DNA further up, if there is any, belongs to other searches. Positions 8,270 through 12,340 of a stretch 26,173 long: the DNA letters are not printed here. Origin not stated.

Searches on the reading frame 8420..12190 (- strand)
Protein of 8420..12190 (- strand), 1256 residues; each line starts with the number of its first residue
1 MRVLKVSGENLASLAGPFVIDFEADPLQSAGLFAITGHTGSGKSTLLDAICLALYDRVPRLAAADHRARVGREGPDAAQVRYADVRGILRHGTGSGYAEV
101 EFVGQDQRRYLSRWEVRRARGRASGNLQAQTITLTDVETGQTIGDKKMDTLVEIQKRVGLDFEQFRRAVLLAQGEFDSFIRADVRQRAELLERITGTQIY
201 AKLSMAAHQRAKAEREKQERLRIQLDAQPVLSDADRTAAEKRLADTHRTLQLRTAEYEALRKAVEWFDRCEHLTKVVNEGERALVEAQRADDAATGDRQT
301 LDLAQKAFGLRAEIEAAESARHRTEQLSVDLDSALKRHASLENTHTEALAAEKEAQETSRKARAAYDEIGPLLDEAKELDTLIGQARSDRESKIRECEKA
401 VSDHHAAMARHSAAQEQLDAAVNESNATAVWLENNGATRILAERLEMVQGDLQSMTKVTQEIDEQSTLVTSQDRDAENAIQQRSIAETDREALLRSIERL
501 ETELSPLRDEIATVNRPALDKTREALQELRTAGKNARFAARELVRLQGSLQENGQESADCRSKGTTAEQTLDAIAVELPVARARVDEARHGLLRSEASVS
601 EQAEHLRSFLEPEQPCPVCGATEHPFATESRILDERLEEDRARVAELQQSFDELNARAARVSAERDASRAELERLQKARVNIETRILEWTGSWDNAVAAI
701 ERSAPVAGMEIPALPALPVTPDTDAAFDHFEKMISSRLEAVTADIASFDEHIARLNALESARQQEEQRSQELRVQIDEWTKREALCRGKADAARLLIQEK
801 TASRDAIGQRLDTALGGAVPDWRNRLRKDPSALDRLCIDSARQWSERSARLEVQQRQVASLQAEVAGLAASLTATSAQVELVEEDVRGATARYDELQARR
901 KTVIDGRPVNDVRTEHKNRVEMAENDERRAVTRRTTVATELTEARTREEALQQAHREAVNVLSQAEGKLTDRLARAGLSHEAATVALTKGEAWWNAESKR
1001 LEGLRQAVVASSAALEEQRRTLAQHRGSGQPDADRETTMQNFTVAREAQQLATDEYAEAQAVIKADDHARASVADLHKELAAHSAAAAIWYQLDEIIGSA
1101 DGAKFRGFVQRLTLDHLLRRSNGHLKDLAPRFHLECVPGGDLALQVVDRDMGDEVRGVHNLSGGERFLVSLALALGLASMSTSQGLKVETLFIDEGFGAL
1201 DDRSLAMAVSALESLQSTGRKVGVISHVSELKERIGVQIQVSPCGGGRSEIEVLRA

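Call 3: search_protein_families(library=pfam, proteins=[window:8420-12190:-])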
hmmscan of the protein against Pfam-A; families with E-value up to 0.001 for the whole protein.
window:8420-12190:- (1256 aa): 4 families
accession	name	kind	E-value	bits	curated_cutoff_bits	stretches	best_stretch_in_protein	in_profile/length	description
PF13476.12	AAA_23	-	5e-23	83.2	27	1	5-221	1-189/201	AAA domain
PF13558.12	SbcC_Walker_B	-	3e-09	37.4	27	1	1145-1213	15-89/90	SbcC/RAD50-like, Walker B motif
PF02463.25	SMC_N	-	4.7e-09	36.4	40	1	31-1241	25-211/220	RecF/RecN/SMC N terminal domain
PF13555.12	AAA_29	-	7.4e-07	29.3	27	1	27-55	19-47/61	P-loop containing region of AAA domain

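Call 4: search_protein_families(library=ncbifam, proteins=[window:8420-12190:-])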
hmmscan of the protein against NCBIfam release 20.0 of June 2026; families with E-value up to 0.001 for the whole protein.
window:8420-12190:- (1256 aa): 16 families
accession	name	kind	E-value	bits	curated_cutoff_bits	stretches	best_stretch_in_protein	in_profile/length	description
NF007600.2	PRK10246.1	equivalog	5.2e-107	359.1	750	3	1-483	1-466/1047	exonuclease subunit SbcC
TIGR00618.1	sbcc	subfamily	1e-70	238.9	478.5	2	745-1242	521-1034/1043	exonuclease subunit SbcC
NF041751.2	sbcc_Staph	equivalog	5.3e-42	143.9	920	2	849-1241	600-995/1007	exonuclease subunit SbcC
NF041752.4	sbcc_Bac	equivalog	1.6e-33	115.8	1420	2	582-1244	503-1116/1130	exonuclease subunit SbcC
NF045780.1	TrlF_fam_ATP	equivalog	1.9e-10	40.2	350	1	29-422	308-707/944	TrlF family AAA-like ATPase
NF003034.1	PRK03918.1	equivalog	1.6e-08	33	700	1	31-483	24-424/878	DNA double-strand break repair ATPase Rad50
NF045487.1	ASRP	equivalog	3.4e-08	32.6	300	1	448-779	147-472/593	archaea-specific SMC-related protein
NF010068.0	PRK13548.1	equivalog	2.6e-07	30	261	0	1156-1227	133-201/261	heme ABC transporter ATP-binding protein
TIGR03608.1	L_ocin_972_ABC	subfamily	2.8e-07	30.2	254.85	0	1156-1239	130-204/206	putative bacteriocin export ABC transporter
TIGR02169.1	SMC_prok_A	equivalog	8.8e-07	27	729.4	0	439-781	678-1015/1165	chromosome segregation protein SMC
NF040873.1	AztA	equivalog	1.6e-06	27.8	220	0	28-51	16-39/191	zinc ABC transporter ATP-binding protein AztA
NF041034.1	Rad50_Sulf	equivalog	7.2e-05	20.8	1000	1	373-679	179-484/872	DNA double-strand break repair ATPase Rad50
TIGR04521.1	ECF_ATPase_2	equivalog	8.3e-05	21.8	330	0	30-50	31-51/279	energy-coupling factor transporter ATPase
TIGR02673.1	FtsE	equivalog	0.00021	21.1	264.85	0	1159-1235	136-203/214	cell division ATP-binding protein FtsE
NF002572.0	PRK02224.1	equivalog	0.00049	18.5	1087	0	30-55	23-48/888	DNA double-strand break repair ATPase Rad50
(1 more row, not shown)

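Call 14: find_homologous_proteins(query=window:8420-12190:-)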
Query window:8420-12190:- (1256 aa): 4067 proteins with E <= 0.001 among 8000 candidates; the best 120 are listed.
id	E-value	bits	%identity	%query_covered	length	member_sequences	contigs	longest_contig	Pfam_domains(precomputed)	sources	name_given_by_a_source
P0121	0.0e+0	2663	100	100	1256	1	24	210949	PF13476.13,PF13558.13,PF13555.13,PF02463.26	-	-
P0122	0.0e+0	1365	57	100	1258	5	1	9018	PF13476.13,PF13558.13,PF13555.13,PF02463.26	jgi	-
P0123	0.0e+0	1182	52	100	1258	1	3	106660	PF13476.13,PF13558.13,PF13555.13,PF02463.26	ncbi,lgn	-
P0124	3.2e-255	868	41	100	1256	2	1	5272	PF13476.13,PF13558.13,PF13555.13,PF02463.26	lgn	-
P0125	2.0e-253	862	41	100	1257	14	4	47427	PF13476.13,PF13558.13,PF13555.13,PF02463.26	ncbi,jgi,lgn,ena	-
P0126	5.1e-253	861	41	100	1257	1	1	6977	PF00005.34,PF13476.13,PF13558.13,PF13555.13,PF02463.26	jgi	jgi:exonuclease SbcC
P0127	1.1e-252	860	41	100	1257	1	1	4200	PF00005.34,PF13476.13,PF13558.13,PF13555.13,PF02463.26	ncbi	-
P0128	1.2e-252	860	41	100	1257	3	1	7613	PF13476.13,PF13558.13,PF13555.13,PF02463.26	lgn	-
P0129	5.6e-252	857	40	100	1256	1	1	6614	PF13476.13,PF13558.13,PF13555.13,PF02463.26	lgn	-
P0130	1.4e-251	856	41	100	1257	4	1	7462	PF00005.34,PF13476.13,PF13558.13,PF13555.13,PF02463.26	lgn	-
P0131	4.9e-251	854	42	100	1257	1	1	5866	PF13476.13,PF13558.13,PF13555.13,PF02463.26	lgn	-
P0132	7.0e-251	854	42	100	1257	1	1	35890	PF00005.34,PF13476.13,PF13558.13,PF13555.13,PF02463.26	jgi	jgi:exonuclease SbcC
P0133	2.6e-250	852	41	100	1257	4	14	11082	PF13476.13,PF13558.13,PF13555.13,PF02463.26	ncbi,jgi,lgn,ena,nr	ncbi:MAG TPA: hypothetical protein DCZ05_15850 [Deltaproteobacteria bacterium]|nr:hypothetical prote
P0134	3.7e-250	851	40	100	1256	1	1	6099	PF13476.13,PF13558.13,PF13555.13,PF02463.26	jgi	-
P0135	7.1e-248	844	40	100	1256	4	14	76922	PF13476.13,PF13558.13,PF13555.13,PF02463.26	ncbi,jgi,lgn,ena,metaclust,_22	metaclust:\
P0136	2.0e-247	842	43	100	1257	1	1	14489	PF00005.34,PF13476.13,PF13558.13,PF13555.13,PF02463.26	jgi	jgi:DNA repair protein SbcC/Rad50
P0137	1.5e-246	840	41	100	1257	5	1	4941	PF13476.13,PF13558.13,PF13555.13,PF02463.26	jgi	jgi:DNA repair protein SbcC/Rad50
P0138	1.9e-246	839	40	100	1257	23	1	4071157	PF13476.13,PF13558.13,PF13555.13,PF02463.26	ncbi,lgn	ncbi:MAG: nuclease SbcCD subunit C [Nitrospira sp.]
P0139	4.7e-246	838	41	100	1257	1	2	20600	PF13476.13,PF13558.13,PF13555.13,PF02463.26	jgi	jgi:DNA repair protein SbcC/Rad50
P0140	2.3e-245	836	41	100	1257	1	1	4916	PF13476.13,PF13558.13,PF02463.26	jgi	jgi:exonuclease SbcC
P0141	5.0e-245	834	40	100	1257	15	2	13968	PF13476.13,PF13558.13,PF13555.13,PF02463.26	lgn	-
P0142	2.5e-244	832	41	100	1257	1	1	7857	PF00005.34,PF13476.13,PF13558.13,PF13555.13,PF02463.26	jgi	jgi:DNA repair protein SbcC/Rad50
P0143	3.1e-244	832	41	100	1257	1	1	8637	PF13476.13,PF13558.13,PF13555.13,PF02463.26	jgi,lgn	jgi:exonuclease SbcC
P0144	7.2e-244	831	41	100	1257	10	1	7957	PF13476.13,PF13558.13,PF13555.13,PF02463.26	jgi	jgi:exonuclease SbcC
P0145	5.0e-243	828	41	100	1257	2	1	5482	PF00005.34,PF13476.13,PF13558.13,PF13555.13,PF02463.26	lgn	-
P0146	5.6e-243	828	41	100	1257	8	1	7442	PF00005.34,PF13476.13,PF13558.13,PF13555.13,PF02463.26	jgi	jgi:DNA repair protein SbcC/Rad50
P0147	2.0e-242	826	41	100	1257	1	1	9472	PF13476.13,PF13558.13,PF13555.13,PF02463.26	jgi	jgi:DNA repair protein SbcC/Rad50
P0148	2.1e-242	826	40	100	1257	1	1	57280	PF13476.13,PF13558.13,PF13555.13,PF02463.26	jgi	jgi:exonuclease SbcC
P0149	4.1e-242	825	41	100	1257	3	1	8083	PF00005.34,PF13476.13,PF13558.13,PF13555.13,PF02463.26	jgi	jgi:DNA repair protein SbcC/Rad50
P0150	2.4e-241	822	42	100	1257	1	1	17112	PF13476.13,PF13558.13,PF13555.13,PF02463.26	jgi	jgi:exonuclease SbcC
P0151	5.0e-241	821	41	100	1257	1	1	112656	PF00005.34,PF13476.13,PF13558.13,PF13555.13,PF02463.26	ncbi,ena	-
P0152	2.0e-240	819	40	100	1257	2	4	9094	PF00005.34,PF13476.13,PF13558.13,PF13555.13,PF02463.26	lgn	-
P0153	2.0e-238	813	40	100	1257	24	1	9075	PF13476.13,PF13558.13,PF13555.13,PF02463.26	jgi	jgi:exonuclease SbcC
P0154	4.2e-238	812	40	100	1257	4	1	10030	PF13476.13,PF13558.13,PF13555.13,PF02463.26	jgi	jgi:DNA repair protein SbcC/Rad50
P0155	1.6e-236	806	40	100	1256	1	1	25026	PF13476.13,PF13558.13,PF13555.13,PF02463.26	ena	-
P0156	4.7e-236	805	41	100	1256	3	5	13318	PF13476.13,PF13558.13,PF13555.13,PF02463.26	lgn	-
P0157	5.7e-236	804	39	100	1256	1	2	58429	PF13476.13,PF13558.13,PF13555.13,PF02463.26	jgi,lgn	jgi:exonuclease SbcC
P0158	6.8e-236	804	39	100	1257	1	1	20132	PF13476.13,PF13558.13,PF13555.13,PF02463.26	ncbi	-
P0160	2.3e-235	802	39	100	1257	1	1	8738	PF13476.13,PF13558.13,PF13555.13,PF02463.26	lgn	-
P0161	9.4e-233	794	39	100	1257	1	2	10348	PF13476.13,PF13558.13,PF13555.13,PF02463.26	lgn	-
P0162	1.5e-231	790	40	100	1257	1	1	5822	PF13476.13,PF13558.13,PF13555.13,PF02463.26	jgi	jgi:exonuclease SbcC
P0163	1.9e-221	756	39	100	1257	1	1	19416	PF00005.34,PF13476.13,PF13558.13,PF13555.13,PF02463.26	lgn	-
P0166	5.2e-211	722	40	100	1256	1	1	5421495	PF13476.13,PF13558.13,PF13555.13,PF02463.26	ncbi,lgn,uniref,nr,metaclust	ncbi:AAA family ATPase [Geminicoccus roseus]|uniref:AAA family ATPase n=1 Tax=Geminicoccus roseus Ta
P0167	6.8e-210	718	37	100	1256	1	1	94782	PF13476.13,PF13558.13,PF13555.13,PF02463.26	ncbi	ncbi:MAG: AAA family ATPase [Terriglobales bacterium]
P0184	2.6e-167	577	33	100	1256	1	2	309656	PF13476.13,PF13558.13,PF13555.13,PF02463.26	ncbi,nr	ncbi:MAG: hypothetical protein HQL72_01045 [Magnetococcales bacterium]|nr:hypothetical protein [Magn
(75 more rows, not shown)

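Call 17: find_encoding_contigs(protein=P0122, flank=10000, max_places=3)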
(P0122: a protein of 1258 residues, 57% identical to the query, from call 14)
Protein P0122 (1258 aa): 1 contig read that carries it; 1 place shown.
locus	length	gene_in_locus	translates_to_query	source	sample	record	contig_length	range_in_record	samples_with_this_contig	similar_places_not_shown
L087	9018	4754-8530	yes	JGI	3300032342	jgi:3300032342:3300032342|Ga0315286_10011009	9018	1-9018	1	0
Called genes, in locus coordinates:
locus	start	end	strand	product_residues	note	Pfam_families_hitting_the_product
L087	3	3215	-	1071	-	?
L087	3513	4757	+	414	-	PF00149:Metallophos, PF12850:Metallophos_2 (faint), PF12320:SbcD_C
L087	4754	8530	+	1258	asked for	PF02463:SMC_N (faint), PF13476:AAA_23, PF13555:AAA_29 (weak), PF13558:SbcC_Walker_B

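Call 18: find_encoding_contigs(protein=P0123, flank=10000, max_places=3)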
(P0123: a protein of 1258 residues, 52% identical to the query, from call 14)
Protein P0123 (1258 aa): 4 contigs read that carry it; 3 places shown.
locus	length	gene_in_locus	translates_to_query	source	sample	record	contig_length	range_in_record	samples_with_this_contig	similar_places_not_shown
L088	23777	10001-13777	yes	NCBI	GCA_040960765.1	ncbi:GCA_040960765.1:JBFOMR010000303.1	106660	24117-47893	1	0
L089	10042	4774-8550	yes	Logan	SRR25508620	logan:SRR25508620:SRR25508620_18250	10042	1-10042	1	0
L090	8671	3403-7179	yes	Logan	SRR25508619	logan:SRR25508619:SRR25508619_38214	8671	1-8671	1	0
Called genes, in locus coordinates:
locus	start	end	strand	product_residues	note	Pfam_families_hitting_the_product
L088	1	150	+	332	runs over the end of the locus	PF13489:Methyltransf_23, PF08241:Methyltransf_11, PF08242:Methyltransf_12, PF13649:Methyltransf_25 (weak)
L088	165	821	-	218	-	PF00561:Abhydrolase_1, PF12146:Hydrolase_4, PF12697:Abhydrolase_6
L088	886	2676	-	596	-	PF17297:PEPCK_N, PF00821:PEPCK_GTP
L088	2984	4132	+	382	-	PF02771:Acyl-CoA_dh_N, PF02770:Acyl-CoA_dh_M, PF00441:Acyl-CoA_dh_1, PF08028:Acyl-CoA_dh_2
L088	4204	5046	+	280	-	-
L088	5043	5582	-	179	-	PF01323:DSBA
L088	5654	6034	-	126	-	PF07110:EthD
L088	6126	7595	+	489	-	PF01554:MatE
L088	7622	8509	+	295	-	PF00296:Bac_luciferase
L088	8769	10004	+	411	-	PF00149:Metallophos, PF12320:SbcD_C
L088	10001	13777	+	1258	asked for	PF02463:SMC_N (faint), PF13476:AAA_23, PF13555:AAA_29 (weak), PF13558:SbcC_Walker_B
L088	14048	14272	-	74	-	PF07927:HicA_toxin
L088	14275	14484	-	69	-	PF15919:HicB_lk_antitox (weak), PF21748:UPF0150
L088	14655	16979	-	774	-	PF02861:Clp_N, PF13191:AAA_16 (weak), PF00004:AAA, PF17871:AAA_lid_9, PF00004:AAA, PF07724:AAA_2, PF07728:AAA_5, PF10431:ClpB_D2-small, +10 more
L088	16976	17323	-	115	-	PF02617:ClpS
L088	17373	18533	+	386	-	PF04339:FemAB_like, PF13480:Acetyltransf_6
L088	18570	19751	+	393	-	PF00149:Metallophos, PF12850:Metallophos_2 (faint)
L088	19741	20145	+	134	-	PF00472:RF-1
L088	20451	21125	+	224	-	PF00135:COesterase, PF07859:Abhydrolase_3, PF20434:BD-FAE, PF00135:COesterase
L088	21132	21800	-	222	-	PF00254:FKBP_C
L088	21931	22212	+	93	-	PF00830:Ribosomal_L28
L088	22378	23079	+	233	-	PF00756:Esterase (faint)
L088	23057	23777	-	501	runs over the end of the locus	PF12256:TcdB_toxin_midN (faint), PF01839:FG-GAP (faint), PF13517:FG-GAP_3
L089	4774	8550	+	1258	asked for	PF02463:SMC_N (faint), PF13476:AAA_23, PF13555:AAA_29 (weak), PF13558:SbcC_Walker_B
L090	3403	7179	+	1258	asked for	PF02463:SMC_N (faint), PF13476:AAA_23, PF13555:AAA_29 (weak), PF13558:SbcC_Walker_B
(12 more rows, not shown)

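Call 21: list_cluster_members(proteins=[P0123, P0014, P0037, P0125])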
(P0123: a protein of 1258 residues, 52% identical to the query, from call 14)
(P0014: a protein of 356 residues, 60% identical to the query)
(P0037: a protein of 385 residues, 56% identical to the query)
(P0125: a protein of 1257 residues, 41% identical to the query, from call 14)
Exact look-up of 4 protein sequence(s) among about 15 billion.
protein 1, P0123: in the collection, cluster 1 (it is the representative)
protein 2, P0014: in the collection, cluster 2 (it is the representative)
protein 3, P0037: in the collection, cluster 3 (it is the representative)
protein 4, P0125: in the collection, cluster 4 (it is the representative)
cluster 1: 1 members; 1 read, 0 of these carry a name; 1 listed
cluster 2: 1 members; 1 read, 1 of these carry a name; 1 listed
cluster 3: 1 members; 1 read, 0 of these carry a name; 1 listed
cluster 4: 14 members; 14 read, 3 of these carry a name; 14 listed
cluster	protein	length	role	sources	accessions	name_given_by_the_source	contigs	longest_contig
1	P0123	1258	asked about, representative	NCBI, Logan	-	-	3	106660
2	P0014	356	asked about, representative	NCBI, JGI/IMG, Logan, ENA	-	S-adenosylmethionine synthetase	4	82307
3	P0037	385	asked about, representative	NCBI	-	-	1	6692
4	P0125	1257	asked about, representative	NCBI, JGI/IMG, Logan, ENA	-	-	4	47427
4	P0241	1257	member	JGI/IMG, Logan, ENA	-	exonuclease SbcC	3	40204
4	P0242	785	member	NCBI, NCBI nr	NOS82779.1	MAG: AAA family ATPase, partial [Nitrospira sp.] | AAA family ATPase [Nitrospira sp.]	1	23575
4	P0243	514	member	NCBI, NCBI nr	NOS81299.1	MAG: hypothetical protein HOP32_06930, partial [Nitrospira sp.] | hypothetical protein [Nitrospira sp.]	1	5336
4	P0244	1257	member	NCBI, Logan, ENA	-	-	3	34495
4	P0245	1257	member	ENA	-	-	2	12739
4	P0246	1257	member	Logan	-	-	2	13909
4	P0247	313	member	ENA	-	-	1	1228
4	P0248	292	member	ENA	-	-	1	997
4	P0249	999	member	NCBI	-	-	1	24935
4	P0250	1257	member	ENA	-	-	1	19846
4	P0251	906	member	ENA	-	-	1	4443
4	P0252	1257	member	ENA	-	-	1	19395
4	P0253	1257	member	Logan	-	-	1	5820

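Call 25: search_protein_families(library=padloc, proteins=[window:8420-12190:-], max_evalue=0.001)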
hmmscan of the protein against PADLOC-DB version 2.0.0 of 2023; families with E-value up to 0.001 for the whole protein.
window:8420-12190:- (1256 aa): 8 families
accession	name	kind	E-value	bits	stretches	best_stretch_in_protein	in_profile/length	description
PDLC03859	LmuB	-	1.6e-22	78.5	2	27-529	21-471/611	-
PDLC04135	mad3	-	1.7e-22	78.5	2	888-1252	102-348/374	mads_3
PDLC03865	LmuB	-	5.5e-15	52.7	2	20-514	22-479/1007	-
PDLC04140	mad8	-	6.4e-09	33.7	1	27-195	24-115/314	mads_8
PDLC03868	LmuB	-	9.8e-06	22.1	1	379-685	257-564/1035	-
PDLC00518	JetC1|JetC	-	8.8e-05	18.5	1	33-68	42-78/1112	DUF3584 domain; MukB-like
PDLC00519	JetC1|JetC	-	0.00018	17.9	0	33-54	26-47/1097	DUF3584 domain; MukB-like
PDLC02668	DndD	-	0.00084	16.4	1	10-57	10-57/659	DndD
